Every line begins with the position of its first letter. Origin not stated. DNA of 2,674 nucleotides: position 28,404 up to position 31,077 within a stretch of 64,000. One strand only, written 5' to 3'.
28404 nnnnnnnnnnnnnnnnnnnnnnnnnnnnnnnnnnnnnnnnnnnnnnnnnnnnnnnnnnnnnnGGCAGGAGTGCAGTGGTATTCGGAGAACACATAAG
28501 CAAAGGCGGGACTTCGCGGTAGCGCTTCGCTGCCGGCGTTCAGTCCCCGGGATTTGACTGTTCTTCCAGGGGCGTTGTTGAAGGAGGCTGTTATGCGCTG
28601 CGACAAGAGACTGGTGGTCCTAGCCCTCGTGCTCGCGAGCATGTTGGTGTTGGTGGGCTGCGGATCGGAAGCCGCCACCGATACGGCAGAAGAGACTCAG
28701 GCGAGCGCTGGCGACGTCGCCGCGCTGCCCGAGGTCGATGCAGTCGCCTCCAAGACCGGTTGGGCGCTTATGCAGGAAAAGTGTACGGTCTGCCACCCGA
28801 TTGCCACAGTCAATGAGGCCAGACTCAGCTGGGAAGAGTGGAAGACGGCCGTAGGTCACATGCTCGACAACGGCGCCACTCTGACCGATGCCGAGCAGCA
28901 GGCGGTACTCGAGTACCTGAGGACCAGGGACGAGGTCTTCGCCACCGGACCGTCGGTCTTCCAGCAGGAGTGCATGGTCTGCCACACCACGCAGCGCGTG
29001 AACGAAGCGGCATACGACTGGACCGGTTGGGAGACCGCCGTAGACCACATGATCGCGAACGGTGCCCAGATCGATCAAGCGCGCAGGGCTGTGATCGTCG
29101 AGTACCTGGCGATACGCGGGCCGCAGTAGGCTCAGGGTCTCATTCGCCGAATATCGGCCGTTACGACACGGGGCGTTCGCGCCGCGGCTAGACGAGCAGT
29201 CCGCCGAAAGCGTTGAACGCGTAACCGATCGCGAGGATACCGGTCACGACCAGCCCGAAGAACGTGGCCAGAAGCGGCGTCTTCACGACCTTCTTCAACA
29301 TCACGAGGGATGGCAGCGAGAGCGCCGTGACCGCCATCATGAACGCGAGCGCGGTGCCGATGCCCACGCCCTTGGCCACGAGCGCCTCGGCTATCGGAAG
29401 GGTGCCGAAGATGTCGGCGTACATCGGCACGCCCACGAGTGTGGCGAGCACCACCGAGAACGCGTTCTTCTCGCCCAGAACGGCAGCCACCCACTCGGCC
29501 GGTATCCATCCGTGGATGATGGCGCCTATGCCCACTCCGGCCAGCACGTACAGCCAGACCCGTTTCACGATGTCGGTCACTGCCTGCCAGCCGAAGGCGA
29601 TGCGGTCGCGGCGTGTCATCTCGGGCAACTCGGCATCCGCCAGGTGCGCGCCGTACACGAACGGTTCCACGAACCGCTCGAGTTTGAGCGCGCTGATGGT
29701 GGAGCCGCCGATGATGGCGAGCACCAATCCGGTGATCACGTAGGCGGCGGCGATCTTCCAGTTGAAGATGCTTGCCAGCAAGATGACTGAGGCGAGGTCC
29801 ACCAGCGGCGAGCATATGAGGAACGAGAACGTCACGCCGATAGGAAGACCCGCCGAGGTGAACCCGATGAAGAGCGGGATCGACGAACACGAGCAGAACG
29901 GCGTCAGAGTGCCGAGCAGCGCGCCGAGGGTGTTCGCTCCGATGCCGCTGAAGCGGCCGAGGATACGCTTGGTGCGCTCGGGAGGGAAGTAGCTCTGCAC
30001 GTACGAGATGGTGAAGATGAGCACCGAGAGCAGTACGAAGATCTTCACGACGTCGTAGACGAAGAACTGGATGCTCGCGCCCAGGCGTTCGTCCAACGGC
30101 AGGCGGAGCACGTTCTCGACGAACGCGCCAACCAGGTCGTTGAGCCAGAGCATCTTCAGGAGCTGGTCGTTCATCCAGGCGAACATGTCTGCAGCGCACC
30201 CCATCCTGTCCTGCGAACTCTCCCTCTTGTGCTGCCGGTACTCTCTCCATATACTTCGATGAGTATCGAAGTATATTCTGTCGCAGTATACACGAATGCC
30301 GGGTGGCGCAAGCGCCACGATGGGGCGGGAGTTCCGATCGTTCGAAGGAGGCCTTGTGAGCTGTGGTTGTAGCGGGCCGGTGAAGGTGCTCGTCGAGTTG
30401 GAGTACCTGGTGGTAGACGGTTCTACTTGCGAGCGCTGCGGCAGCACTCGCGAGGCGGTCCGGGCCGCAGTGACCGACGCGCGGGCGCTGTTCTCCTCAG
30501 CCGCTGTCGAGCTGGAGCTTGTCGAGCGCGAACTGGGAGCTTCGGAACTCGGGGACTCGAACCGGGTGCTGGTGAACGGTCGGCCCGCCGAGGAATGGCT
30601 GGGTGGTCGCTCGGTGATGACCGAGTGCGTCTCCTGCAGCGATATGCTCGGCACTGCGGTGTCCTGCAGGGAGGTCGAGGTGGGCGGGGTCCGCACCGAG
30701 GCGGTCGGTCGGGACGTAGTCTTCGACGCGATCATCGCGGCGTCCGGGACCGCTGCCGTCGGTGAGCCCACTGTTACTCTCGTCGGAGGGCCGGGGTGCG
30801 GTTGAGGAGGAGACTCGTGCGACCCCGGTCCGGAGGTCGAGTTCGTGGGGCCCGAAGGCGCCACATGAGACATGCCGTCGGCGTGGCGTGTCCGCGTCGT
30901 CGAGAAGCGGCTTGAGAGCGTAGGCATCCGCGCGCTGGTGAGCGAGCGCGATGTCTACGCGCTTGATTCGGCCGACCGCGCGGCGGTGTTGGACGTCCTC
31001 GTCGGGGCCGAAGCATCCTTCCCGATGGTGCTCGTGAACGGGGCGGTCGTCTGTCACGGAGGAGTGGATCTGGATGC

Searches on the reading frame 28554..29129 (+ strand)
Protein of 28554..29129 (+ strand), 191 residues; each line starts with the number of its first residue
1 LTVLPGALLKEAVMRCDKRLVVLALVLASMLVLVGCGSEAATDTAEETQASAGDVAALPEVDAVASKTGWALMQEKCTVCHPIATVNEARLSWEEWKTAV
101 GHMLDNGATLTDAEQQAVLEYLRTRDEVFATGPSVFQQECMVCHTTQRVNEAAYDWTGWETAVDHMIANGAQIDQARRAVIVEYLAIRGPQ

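Call 4: search_protein_families(library=pfam, proteins=[window:28554-29129:+], max_evalue=0.1)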
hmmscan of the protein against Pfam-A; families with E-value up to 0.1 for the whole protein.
window:28554-29129:+ (191 aa): 12 families
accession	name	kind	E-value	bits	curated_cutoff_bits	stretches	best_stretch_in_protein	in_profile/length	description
PF09098.15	Dehyd-heme_bind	-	1.7e-10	41.2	25.2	2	68-123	2-64/167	Quinohemoprotein amine dehydrogenase A, alpha subunit, haem binding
PF13442.11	Cytochrome_CBB3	-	2.9e-08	34.3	27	2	67-122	4-68/68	Cytochrome C oxidase, cbb3-type, subunit III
PF00034.26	Cytochrom_C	-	0.00011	23.8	21.3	0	130-147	2-19/90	Cytochrome c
PF04444.19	Dioxygenase_N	-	0.00065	19.9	27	1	81-119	14-52/75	Catechol dioxygenase N terminus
PF22113.1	Mtrc-MtrF_II-IV_dom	-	0.002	18.1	30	1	74-162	28-104/176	Outer membrane cytochrome MtrC/MtrF-like, domains II/IV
PF02167.20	Cytochrom_C1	-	0.0079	16.3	22.8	0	60-97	9-46/219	Cytochrome C1 family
PF14522.11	Cytochrome_C7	-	0.026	14.8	24.8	0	73-150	12-54/67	Cytochrome c7 and related cytochrome c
PF11845.13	Tll0287-like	-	0.027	15.3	24.1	0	112-149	71-113/144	Tll0287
PF00235.25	Profilin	-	0.033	14.7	25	0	106-149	35-78/127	Profilin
PF09626.15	DHC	-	0.046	15.2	22.2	0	74-125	2-54/116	Dihaem cytochrome c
PF22120.2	T6SS_Tse3_N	-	0.085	13.6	27.2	0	109-190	19-93/104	T6SS, Peptidoglycan muramidase Tse3, N-terminal domain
PF14376.11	Haem_bd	-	0.089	13.2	27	0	134-148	36-50/133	Haem-binding domain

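Call 5: search_protein_families(library=ncbifam, proteins=[window:28554-29129:+], max_evalue=0.1)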
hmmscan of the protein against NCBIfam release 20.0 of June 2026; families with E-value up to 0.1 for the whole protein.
window:28554-29129:+ (191 aa): 20 families
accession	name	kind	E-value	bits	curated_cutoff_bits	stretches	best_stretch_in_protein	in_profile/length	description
NF052246.1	SorB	equivalog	2.1e-11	43.7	93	2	131-186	19-77/80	SorB family sulfite dehydrogenase c-type cytochrome subunit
TIGR03908.1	QH_alpha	equivalog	1.1e-08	34.1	274.35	2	64-125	3-71/510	quinohemoprotein amine dehydrogenase subunit alpha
NF045774.1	cytochro_C551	exception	2.3e-07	30.8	118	1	21-81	4-54/110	cytochrome c551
NF040606.1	CytoC_perox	subfamily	2.3e-06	27.1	150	0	57-90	289-322/524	di-heme-cytochrome C peroxidase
TIGR00782.1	ccoP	equivalog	9.1e-05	21.9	179.95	1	92-146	159-220/285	cytochrome-c oxidase, cbb3-type subunit III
NF050122.1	bc1_QcrC_actin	exception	0.0004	19.8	200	0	120-147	32-59/253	cytochrome bc1 complex diheme cytochrome c subunit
NF045773.1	cytochro_C550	exception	0.0011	19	125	0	21-81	13-64/118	cytochrome c550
TIGR02603.1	CxxCH_TIGR02603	domain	0.0034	17.4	68.15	0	131-148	5-22/134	putative heme-binding domain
NF053532.1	lipo_SCO4651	subfamily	0.0034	17.1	65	1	21-131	4-118/277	SCO4651 family lipoprotein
NF052248.1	SorU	equivalog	0.0067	16.7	100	0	98-121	48-71/72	SorU family sulfite dehydrogenase c-type cytochrome subunit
NF045930.1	Cytc6PetJCyano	equivalog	0.011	15.7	135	0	130-146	29-45/110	cytochrome c6 PetJ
NF058595.1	invert_tail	domain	0.015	15.6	37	1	6-50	40-86/113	lipo-invert putative C-terminal anchoring domain-containing protein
TIGR01905.1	paired_CXXCH_1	subfamily_domain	0.017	15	25.2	0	73-89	5-21/41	doubled CXXCH domain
NF050142.1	PG1828_fam_lipo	equivalog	0.02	15.6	50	1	18-64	2-51/59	PG1828 family lipoprotein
NF045713.1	CxxCH_16_HmcA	equivalog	0.02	13.5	400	1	74-151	58-125/541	sulfate respiration complex hexadecaheme cytochrome HmcA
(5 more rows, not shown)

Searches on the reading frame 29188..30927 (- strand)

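Call 36: search_protein_families(library=pfam, proteins=[window:29188-30927:-], max_evalue=0.01)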
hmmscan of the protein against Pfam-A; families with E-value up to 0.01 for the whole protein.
window:29188-30927:- (579 aa): 1 family
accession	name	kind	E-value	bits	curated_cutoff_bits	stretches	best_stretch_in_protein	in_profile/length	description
PF03773.19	ArsP_1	-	5.4e-61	206.8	32.3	1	286-572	6-293/294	Predicted permease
